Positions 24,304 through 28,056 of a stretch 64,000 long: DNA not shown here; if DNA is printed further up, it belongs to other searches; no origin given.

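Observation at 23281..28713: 1,810-aa secreted giant protein with two arrays of an identical decapeptide (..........) maintained despite synonymous divergence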

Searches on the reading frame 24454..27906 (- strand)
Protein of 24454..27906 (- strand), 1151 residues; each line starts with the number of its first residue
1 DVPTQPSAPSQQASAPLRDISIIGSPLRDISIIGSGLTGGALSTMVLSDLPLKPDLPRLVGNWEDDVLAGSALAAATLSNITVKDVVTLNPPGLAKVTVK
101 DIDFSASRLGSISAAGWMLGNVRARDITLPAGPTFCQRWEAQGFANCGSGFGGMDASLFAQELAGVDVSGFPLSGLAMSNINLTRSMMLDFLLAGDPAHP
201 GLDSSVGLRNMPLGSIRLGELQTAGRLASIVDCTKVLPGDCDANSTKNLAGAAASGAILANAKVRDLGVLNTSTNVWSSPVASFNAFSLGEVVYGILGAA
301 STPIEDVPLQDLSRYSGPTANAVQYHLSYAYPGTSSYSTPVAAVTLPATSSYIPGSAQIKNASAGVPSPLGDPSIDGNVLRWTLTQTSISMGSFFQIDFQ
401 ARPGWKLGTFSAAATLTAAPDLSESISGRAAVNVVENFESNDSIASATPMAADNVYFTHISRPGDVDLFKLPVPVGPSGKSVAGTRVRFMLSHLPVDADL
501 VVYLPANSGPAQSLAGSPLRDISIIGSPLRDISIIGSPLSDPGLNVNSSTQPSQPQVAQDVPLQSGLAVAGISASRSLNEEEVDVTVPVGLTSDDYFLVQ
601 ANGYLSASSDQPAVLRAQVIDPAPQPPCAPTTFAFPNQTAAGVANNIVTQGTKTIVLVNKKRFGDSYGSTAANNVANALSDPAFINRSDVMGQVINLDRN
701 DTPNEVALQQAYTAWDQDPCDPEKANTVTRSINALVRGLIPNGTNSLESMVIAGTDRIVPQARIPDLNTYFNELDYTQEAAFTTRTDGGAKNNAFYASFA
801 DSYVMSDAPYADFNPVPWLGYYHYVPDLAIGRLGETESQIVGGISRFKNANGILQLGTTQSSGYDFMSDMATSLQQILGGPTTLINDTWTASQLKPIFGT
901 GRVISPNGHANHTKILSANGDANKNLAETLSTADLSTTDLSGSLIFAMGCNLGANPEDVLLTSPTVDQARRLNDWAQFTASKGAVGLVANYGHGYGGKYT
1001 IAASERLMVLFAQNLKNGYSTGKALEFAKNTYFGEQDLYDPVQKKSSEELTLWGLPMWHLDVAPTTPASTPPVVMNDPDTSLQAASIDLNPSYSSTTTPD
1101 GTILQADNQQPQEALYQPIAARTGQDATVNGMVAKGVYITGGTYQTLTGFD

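Call 28: search_protein_representatives(protein=window:24454-27906:-)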
Query: 1151 residues. Proteins with E-value up to 0.001 (for the whole library): 1761; up to 1e-10: 1355; up to 1e-30: 697. The best 150 are listed.
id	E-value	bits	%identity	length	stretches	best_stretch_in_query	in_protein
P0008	1.8e-239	814.6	43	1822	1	2-1151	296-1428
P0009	3.9e-184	631.3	40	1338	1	1-1002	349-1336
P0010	2.3e-139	483.1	33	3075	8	280-1129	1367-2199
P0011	2.4e-136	473.1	35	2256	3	163-1128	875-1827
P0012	6.0e-134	465.2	36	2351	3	163-1141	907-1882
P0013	4.7e-130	452.3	35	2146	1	14-1151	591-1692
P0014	8.8e-129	448.0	38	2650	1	14-1143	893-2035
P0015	7.2e-127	441.7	35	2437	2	32-1141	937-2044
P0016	4.6e-122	425.8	36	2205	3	284-1139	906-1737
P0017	1.8e-118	413.9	35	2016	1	13-1143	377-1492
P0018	5.1e-118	412.4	36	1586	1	87-1141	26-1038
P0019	3.4e-117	409.7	34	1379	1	15-1139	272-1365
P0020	3.2e-116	406.4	41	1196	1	397-1151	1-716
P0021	3.3e-114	399.8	34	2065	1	6-1139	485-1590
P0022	9.7e-114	398.2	38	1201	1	286-1144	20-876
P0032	3.5e-106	373.2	34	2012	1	10-1136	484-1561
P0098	5.0e-87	309.8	34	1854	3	286-1151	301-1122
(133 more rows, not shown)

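Call 37: find_related_loci(query=A2, collection=genome_contigs, flank=6000)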
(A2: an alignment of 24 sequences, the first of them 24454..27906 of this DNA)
Query A2 (1151 aa) in genome_contigs; peptide patterns used: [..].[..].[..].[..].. (x = any residue, [..] = any of these).
600 stretches matched a pattern (row limit reached: there are more); 542 encode a relative of the query (tblastn E <= 1e-3); the best 80 are kept; 80 distinct loci.
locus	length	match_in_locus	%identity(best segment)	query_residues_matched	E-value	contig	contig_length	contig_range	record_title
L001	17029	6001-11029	34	6-1140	7e-137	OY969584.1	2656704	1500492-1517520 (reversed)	MAG: uncultured Chloroflexia bacterium isolate MFD01299.bin.c.4 genome assembly, chromosome: 1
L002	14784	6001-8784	35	225-1141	9e-124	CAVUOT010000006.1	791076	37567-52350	MAG: uncultured Chloroflexia bacterium isolate MFD05942.bin.2.347 genome assembly, contig: contig_25792, whole genome sh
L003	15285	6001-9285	31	111-1141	3e-118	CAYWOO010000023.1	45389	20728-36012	MAG TPA_asm: uncultured Dehalococcoidia bacterium isolate binchicken_co165_369 genome assembly, contig: k141_2816788, wh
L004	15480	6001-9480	30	16-1151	3e-116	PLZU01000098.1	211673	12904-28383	MAG: Actinomycetota bacterium isolate palsa_739 73.20120700_P3D.111_contig_7217, whole genome shotgun sequence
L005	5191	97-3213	31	67-1151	1e-116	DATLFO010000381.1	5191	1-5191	MAG TPA_asm: Actinomycetota bacterium isolate SMAG_U13590 k141_148236, whole genome shotgun sequence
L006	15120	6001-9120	30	64-1141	3e-114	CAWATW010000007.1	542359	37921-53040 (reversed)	MAG: uncultured bacterium isolate MFD09779.bin.1.206 genome assembly, contig: contig_53985, whole genome shotgun sequenc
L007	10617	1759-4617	32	213-1151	2e-113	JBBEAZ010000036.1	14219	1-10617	MAG: Dehalococcoidia bacterium isolate LejiaF_64_43 Lejia_F_6042_length_14219_cov_26, whole genome shotgun sequence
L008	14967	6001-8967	32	15-1073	9e-112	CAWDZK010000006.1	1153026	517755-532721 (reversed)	MAG: uncultured Actinomycetota bacterium isolate MFD01275.bin.1.75 genome assembly, contig: contig_7623, whole genome sh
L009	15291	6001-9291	31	14-1151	1e-111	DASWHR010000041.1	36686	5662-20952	MAG TPA_asm: Actinomycetota bacterium isolate SMAG_U2847 k141_825450, whole genome shotgun sequence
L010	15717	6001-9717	32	27-1141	4e-115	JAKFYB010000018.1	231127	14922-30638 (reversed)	MAG: Dehalococcoidia bacterium isolate ND5_Bin_30 ND5_0000022, whole genome shotgun sequence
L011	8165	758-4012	29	16-1151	2e-110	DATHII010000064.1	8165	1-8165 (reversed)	MAG TPA_asm: Jiangellaceae bacterium isolate SMAG_U12522 k141_144973, whole genome shotgun sequence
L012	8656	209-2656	35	280-1122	5e-110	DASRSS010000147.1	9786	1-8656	MAG TPA_asm: Jatrophihabitantaceae bacterium isolate SMAG_U6194 k141_876529, whole genome shotgun sequence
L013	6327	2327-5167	32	213-1141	7e-110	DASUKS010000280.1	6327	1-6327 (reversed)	MAG TPA_asm: Dehalococcoidia bacterium isolate SMAG_U1522 k141_720799, whole genome shotgun sequence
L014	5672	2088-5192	31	67-1141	3e-109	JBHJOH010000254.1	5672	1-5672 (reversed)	MAG: Acidimicrobiia bacterium isolate al_S2C1326_1 S2Ck119_1108420, whole genome shotgun sequence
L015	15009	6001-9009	32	15-1088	3e-109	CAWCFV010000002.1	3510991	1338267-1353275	MAG: uncultured Actinomycetota bacterium isolate MFD01275.bin.1.13 genome assembly, contig: contig_4931, whole genome sh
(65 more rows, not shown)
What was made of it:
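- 1,761 representative clusters at E<=1e-3 (call 28) and at least 542 loci in species genomes (call 37).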

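Call 46: predict_structure(alignment_id=A2)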
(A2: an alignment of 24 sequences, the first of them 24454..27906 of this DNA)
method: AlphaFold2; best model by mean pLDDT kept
length: 1151 residues; sequences in the alignment: 24
mean_pLDDT: 74.9   pTM: 0.63
mean pLDDT of the five models: 74.9, 73.0, 70.8, 69.8, 69.7
residues with pLDDT >= 90: 173; 70-90: 639; 50-70: 223; < 50: 116
segments of 3 or more residues with pLDDT < 50: 1-40, 55-60, 316-319, 510-559, 784-790, 994-996, 1066-1070
pLDDT, mean of each block of 10 residues (from residue 1): 30 25 26 37 71 55 69 73 82 70 65 77 83 78 72 79 74 77 86 80 78 85 85 85 85 89 87 72 81 70 67 54 86 74 86 82 72 80 75 84 85 83 79 74 86 84 87 76 76 86 71 34 28 32 33 40 70 71 74 87 82 87 69 82 74 92 92 94 91 89 89 91 88 87 77 92 76 66 48 77 87 72 85 91 92 80 83 85 81 86 82 86 83 85 83 76 57 81 88 58 86 89 92 73 84 92 53 64 73 77 78 63 67 61 65 53
secondary structure, 60 per line:
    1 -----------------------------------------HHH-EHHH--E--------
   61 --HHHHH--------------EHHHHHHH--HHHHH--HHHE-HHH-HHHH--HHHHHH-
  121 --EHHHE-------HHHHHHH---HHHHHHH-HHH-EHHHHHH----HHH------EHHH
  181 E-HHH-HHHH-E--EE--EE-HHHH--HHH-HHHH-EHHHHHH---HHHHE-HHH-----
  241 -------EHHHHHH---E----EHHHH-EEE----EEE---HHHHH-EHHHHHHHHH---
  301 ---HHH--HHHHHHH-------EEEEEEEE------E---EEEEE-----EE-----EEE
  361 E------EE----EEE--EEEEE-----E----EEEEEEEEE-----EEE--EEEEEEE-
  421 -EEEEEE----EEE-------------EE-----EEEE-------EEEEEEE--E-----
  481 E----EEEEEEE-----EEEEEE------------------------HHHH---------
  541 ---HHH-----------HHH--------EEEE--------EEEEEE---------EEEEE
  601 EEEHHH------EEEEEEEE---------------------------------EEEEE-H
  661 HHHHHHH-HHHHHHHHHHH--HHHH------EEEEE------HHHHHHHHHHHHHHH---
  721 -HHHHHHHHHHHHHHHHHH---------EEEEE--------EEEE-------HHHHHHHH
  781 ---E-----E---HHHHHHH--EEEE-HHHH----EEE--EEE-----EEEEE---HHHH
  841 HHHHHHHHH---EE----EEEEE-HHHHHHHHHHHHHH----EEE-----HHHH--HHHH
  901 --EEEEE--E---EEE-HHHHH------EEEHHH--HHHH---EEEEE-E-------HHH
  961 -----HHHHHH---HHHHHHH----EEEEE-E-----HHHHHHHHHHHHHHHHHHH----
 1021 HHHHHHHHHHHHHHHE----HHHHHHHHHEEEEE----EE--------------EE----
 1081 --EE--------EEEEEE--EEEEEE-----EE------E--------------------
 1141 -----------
elements in order (helices of 4 or more, strands of 3 or more residues): H63-67 H83-89 H92-96 H108-111 H114-119 H135-141 H145-151 H158-163 H187-190 H202-205 H212-215 H218-223 H227-230 H249-254 H264-267 E269-271 E276-278 H282-286 H289-297 H309-315 E323-330 E341-345 E358-361 E374-376 E379-383 E394-402 E408-410 E413-419 E422-427 E432-434 E455-458 E466-472 E486-492 E498-503 H528-531 E569-572 E581-586 E596-603 E613-620 E654-658 H660-667 H669-679 H682-685 E692-696 H703-717 H722-739 E749-753 E762-765 H773-780 H794-800 E803-806 H808-811 E816-818 E821-823 E829-833 H837-849 E859-863 H865-878 E883-885 H891-894 H897-900 E903-907 E914-916 H918-922 E929-931 H937-940 E944-948 H966-971 H975-981 E986-990 H998-1016 H1021-1035 H1041-1049 E1050-1054 E1093-1098 E1101-1106
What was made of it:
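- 26944..27804 (-): 5-residue-periodic region (aa 304-590). It contains degenerate units (for example RLGSI at 378 and PLGSI at 481) and two conserved Cys pairs (C405/C416, C502/C510). In homologues it holds the 'MID' arrays, at a position corresponding to query aa 438-473. AF2 pLDDT 70-89 with short turns of roughly 5-residue period (call 46).
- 26299..26358 (-): Array 2 (family site 'PPC loop'): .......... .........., aa 786-805. The copies differ at 7 nt, all synonymous. It lies in the low-confidence loop of the AF2 model (model residues 510-559; call 46).
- In the query, the region equivalent to the MID arrays is modelled as ordered, with pLDDT 77-86 and a turn pattern of roughly 5-residue period (call 46).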

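Call 52: fold_search(model_id=the predicted structure, library=pdb)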
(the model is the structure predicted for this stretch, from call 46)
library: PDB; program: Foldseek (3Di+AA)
matches with E <= 10: 1696; with E <= 0.001: 14
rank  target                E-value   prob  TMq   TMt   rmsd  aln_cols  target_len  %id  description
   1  9lr7_A                7.9e-05  1.00  0.09  0.24  14.7       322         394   12  Crystal Structure of the Basal pilin EbpB from Enterococcus faecalis. (released 2025-07-16)
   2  9lr7_B                1.4e-04  1.00  0.09  0.23   9.2       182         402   13  Crystal Structure of the Basal pilin EbpB from Enterococcus faecalis. (released 2025-07-16)
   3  2x9y                  2.0e-04  0.96  0.08  0.19  25.8       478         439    9  STRUCTURE OF THE PILUS BACKBONE (RRGB) FROM STREPTOCOCCUS PNEUMONIAE (released 2010-06-30)
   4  9lr7_C                2.1e-04  1.00  0.09  0.24  14.8       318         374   12  Crystal Structure of the Basal pilin EbpB from Enterococcus faecalis. (released 2025-07-16)
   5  2y1v_A                2.2e-04  0.92  0.07  0.14  27.5       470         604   10  Full length structure of RrgB Pilus protein from Streptococcus pneumoniae (released 2011-11-09)
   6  9m00_B                2.6e-04  1.00  0.09  0.28  15.0       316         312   12  Crystal Structure of the Basal pilin EbpB from Enterococcus faecalis with a partially disordered N-terminal domain. (released 2025-07-16)
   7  5u1t_A                2.7e-04  1.00  0.14  0.11   4.9       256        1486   10  Crystal structure of the Saccharomyces cerevisiae separase-securin complex at 2.6 angstrom resolution (released 2017-02-08)
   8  9m00_A                3.2e-04  1.00  0.09  0.27   8.7       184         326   13  Crystal Structure of the Basal pilin EbpB from Enterococcus faecalis with a partially disordered N-terminal domain. (released 2025-07-16)
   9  3rkp_B                4.7e-04  1.00  0.09  0.26   7.4       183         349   12  Crystal structure of BcpA*(D312A), the major pilin subunit of Bacillus cereus (released 2012-05-30)
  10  9lj6                  4.9e-04  1.00  0.09  0.36  10.9       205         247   12  Crystal Structure of C-terminal rigid fragment containing middle and C-terminal domains of the Basal pilin EbpB from Ent (released 2025-07-16)
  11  2xtl_A                5.2e-04  0.90  0.08  0.18  25.0       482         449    8  Structure of the major pilus backbone protein from Streptococcus Agalactiae (released 2011-07-06)
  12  3rkp_A                5.5e-04  1.00  0.09  0.26   7.7       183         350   12  Crystal structure of BcpA*(D312A), the major pilin subunit of Bacillus cereus (released 2012-05-30)
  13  3rpk_A                8.9e-04  0.84  0.08  0.14  25.8       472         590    9  Structure of the Full-Length Major Pilin RrgB from Streptococcus pneumoniae (released 2011-06-15)
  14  3kpt_A                9.4e-04  1.00  0.09  0.27   7.6       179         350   11  Crystal structure of BcpA, the major pilin subunit of Bacillus cereus (released 2009-11-24)
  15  6bqm                  1.2e-03  0.93  0.08  0.16  16.2       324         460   11  Secreted serine protease VesC from Vibrio cholerae (released 2018-11-28)
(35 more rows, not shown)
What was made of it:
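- On Peptidase family C25 / clan CD: Foldseek separase E 2.7e-4 (call 52).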

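Call 68: find_encoding_contigs(protein=P0008, flank=6000, max_places=3)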
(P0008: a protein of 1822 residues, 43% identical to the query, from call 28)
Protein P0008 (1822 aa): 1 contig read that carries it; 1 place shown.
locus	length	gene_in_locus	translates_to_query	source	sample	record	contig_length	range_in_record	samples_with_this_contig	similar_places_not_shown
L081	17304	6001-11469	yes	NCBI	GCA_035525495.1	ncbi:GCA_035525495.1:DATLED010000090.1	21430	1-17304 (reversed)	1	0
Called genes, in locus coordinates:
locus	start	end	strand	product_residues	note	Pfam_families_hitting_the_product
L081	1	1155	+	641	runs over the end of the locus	PF02705:K_trans, PF22776:K_trans_C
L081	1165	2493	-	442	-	PF00479:G6PD_N, PF02781:G6PD_C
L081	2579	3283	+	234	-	PF01325:Fe_dep_repress, PF02742:Fe_dep_repr_C, PF04023:FeoA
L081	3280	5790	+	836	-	PF03030:H_PPase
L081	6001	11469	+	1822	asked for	PF06119:NIDO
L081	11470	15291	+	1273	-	PF00211:Guanylate_cyc, PF13191:AAA_16, PF13424:TPR_12 (weak)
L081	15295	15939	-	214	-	PF09335:VTT_dom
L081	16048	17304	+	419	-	PF01751:Toprim, PF01131:Topoisom_bac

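Call 69: find_encoding_contigs(protein=P0009, flank=6000, max_places=3)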
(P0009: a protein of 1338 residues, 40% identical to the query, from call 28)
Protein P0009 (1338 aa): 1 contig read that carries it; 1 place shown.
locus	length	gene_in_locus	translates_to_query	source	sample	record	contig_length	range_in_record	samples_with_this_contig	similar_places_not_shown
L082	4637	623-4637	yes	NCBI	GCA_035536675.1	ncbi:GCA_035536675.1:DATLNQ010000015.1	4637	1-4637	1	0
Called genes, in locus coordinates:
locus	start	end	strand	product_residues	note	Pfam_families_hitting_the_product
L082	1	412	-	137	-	?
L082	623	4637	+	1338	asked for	PF11824:DUF3344 (weak)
